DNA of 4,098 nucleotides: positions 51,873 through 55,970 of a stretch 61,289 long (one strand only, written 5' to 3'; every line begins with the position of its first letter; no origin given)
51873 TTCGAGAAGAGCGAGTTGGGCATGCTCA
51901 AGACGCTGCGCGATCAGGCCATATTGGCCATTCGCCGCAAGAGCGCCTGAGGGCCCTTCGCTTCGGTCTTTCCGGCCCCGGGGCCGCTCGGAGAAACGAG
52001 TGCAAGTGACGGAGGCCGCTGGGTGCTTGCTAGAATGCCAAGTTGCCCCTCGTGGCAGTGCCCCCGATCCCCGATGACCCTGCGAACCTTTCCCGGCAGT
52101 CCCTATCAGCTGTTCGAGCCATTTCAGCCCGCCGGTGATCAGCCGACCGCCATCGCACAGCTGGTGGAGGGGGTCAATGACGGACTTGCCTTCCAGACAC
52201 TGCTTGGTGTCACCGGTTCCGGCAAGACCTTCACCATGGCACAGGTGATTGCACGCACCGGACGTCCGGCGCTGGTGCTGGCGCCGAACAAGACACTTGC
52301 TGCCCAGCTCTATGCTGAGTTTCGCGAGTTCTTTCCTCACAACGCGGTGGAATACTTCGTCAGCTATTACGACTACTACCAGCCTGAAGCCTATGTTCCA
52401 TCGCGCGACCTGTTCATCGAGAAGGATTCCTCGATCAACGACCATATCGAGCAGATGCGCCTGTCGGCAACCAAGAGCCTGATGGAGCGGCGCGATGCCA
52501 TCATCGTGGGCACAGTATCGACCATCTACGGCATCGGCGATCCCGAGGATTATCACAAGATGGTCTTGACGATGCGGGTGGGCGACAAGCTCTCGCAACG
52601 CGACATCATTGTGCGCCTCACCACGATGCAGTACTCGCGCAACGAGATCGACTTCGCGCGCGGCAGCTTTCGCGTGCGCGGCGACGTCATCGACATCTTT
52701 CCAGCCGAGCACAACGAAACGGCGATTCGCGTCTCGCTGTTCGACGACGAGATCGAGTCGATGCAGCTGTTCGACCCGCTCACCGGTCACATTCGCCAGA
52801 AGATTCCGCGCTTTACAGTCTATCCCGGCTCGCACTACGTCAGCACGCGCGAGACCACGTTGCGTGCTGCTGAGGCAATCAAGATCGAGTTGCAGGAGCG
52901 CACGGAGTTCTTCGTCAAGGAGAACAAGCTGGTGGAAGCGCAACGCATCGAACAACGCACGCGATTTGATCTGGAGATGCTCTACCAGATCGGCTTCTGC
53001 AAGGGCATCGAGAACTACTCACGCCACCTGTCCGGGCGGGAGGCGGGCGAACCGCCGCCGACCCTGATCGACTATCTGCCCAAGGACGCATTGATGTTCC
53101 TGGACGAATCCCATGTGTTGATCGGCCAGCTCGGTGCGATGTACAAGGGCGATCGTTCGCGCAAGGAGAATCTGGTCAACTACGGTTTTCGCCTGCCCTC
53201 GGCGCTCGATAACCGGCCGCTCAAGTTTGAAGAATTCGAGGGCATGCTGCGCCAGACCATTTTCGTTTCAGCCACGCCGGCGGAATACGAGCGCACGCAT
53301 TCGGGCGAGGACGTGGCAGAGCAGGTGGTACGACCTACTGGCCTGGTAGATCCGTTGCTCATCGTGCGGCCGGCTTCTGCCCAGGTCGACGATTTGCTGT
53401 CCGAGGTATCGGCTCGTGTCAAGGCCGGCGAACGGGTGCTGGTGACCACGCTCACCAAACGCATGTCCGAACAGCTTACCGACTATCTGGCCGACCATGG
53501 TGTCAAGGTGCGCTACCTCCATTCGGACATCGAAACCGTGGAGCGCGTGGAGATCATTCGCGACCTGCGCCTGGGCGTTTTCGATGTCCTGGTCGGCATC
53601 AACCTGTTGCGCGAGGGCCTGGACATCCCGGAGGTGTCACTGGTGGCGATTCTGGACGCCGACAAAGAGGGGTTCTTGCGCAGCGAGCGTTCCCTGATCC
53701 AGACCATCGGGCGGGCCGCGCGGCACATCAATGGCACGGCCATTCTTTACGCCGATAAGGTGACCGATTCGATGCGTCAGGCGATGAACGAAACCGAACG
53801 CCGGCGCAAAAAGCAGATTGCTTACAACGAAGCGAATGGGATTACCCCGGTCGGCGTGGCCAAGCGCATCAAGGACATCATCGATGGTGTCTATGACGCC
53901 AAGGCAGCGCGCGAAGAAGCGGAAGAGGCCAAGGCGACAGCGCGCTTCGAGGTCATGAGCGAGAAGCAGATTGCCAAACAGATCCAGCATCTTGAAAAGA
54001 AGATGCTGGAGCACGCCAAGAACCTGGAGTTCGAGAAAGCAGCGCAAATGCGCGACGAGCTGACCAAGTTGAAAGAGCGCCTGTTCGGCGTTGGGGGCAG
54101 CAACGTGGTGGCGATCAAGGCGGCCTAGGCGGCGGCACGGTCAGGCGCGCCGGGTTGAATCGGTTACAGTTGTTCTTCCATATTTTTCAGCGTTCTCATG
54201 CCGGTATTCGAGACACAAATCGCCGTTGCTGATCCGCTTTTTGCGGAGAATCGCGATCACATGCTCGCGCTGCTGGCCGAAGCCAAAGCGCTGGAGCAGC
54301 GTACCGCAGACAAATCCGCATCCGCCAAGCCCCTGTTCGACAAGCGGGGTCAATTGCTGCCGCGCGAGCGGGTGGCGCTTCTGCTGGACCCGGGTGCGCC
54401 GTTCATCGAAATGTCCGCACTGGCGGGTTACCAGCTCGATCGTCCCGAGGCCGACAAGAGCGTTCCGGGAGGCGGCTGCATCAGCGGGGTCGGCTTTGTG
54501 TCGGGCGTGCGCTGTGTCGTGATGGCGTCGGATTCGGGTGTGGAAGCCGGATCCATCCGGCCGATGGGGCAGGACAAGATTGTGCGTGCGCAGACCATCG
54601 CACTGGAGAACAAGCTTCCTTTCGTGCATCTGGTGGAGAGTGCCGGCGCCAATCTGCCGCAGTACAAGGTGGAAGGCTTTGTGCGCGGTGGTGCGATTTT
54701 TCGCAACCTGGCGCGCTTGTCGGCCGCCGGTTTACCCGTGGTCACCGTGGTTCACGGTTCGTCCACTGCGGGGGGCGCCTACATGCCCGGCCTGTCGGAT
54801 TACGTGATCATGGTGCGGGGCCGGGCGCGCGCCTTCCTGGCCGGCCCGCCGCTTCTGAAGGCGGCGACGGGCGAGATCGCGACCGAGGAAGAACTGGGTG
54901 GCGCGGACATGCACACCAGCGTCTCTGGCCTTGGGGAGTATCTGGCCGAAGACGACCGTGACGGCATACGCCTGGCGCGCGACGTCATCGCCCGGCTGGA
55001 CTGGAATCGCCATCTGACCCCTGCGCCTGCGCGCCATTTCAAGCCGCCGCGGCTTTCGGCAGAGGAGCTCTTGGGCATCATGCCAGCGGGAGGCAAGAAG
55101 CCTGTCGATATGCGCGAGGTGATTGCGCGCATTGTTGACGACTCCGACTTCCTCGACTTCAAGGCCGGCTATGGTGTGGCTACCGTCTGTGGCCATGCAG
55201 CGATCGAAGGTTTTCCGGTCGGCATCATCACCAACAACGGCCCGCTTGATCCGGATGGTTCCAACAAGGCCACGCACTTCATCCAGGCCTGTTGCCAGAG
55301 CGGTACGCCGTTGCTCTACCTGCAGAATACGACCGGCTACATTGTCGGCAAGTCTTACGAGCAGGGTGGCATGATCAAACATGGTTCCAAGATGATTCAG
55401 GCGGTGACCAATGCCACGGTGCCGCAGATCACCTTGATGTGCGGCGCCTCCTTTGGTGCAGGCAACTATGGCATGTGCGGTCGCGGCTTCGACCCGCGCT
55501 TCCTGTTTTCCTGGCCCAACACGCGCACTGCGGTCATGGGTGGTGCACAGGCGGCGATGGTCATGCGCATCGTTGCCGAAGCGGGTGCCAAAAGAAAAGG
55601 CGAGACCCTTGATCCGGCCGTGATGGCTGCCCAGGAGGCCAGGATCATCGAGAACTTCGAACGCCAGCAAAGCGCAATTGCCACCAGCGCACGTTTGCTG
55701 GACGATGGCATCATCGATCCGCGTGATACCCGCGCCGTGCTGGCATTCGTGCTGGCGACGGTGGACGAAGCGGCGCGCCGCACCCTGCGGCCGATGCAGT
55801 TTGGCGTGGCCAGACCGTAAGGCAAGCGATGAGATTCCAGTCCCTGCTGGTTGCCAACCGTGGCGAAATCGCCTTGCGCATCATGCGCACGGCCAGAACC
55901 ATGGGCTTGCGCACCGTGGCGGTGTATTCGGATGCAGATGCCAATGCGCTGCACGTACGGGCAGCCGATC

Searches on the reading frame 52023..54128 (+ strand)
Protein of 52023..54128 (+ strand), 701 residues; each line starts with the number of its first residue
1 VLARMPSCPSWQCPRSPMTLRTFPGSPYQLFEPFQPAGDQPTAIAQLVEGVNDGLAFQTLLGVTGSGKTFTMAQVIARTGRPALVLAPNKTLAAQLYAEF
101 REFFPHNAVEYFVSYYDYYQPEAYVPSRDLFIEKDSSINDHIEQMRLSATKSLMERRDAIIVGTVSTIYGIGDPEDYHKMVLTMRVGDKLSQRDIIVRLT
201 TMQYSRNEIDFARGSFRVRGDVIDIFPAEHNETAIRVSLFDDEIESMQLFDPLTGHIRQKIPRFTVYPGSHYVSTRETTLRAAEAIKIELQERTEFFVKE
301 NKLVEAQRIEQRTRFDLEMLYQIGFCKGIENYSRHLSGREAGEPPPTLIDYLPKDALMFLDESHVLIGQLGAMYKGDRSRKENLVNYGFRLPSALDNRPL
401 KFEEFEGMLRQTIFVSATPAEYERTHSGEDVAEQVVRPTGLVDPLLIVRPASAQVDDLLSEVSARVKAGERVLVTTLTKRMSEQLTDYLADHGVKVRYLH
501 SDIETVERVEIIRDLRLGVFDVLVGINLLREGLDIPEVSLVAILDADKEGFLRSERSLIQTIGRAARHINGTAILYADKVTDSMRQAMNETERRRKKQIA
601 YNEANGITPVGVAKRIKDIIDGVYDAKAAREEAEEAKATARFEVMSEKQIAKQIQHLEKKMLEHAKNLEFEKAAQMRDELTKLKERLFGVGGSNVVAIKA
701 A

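Call 47: search_protein_families(library=pfam, proteins=[window:52023-54128:+], max_evalue=0.00001)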
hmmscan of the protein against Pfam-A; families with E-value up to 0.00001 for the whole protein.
window:52023-54128:+ (701 aa): 6 families
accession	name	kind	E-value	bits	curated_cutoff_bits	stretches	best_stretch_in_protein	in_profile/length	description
PF17757.6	UvrB_inter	-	1.4e-32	112.1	22.9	1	182-272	1-91/91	UvrB interaction domain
PF12344.14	UvrB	-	5.9e-21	74.5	27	1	575-617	1-43/43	Ultra-violet resistance protein B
PF00271.37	Helicase_C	-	1e-20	74.5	23.5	1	458-568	6-109/110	Helicase conserved C-terminal domain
PF04851.21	ResIII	-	3.2e-10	40.6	22.5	1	39-138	7-110/164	Type III restriction enzyme, res subunit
PF00270.35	DEAD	-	7.3e-08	32.8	26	1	41-114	5-81/167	DEAD/DEAH box helicase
PF02151.25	UVR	-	9e-08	32.1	21.5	1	652-685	2-35/36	UvrB/uvrC motif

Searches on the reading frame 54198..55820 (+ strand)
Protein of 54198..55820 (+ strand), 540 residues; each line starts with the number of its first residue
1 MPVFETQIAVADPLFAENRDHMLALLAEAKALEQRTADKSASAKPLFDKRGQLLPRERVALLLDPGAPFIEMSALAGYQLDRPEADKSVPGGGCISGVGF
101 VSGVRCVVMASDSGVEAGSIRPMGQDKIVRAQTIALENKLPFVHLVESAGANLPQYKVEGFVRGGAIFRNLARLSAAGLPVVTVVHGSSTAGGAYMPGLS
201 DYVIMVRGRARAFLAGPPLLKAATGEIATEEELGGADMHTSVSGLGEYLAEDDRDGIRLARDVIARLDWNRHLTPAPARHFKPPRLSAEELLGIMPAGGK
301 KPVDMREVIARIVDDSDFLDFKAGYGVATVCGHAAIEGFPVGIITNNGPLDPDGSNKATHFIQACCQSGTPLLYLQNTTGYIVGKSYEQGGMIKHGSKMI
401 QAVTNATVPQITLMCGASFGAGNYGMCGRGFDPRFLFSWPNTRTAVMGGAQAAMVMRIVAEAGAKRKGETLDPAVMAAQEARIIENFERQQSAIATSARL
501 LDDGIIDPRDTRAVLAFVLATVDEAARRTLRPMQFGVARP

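Call 47: search_protein_families(library=pfam, proteins=[window:54198-55820:+], max_evalue=0.00001)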
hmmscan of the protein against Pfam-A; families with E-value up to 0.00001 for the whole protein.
window:54198-55820:+ (540 aa): 2 families
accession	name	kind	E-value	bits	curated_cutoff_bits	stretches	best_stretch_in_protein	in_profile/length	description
PF01039.27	Carboxyl_trans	-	3.8e-125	418.7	22.3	1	49-527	4-483/493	Carboxyl transferase domain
PF03255.19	ACCA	-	3e-12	46.8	23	1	117-206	125-213/310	Acetyl co-enzyme A carboxylase carboxyltransferase-like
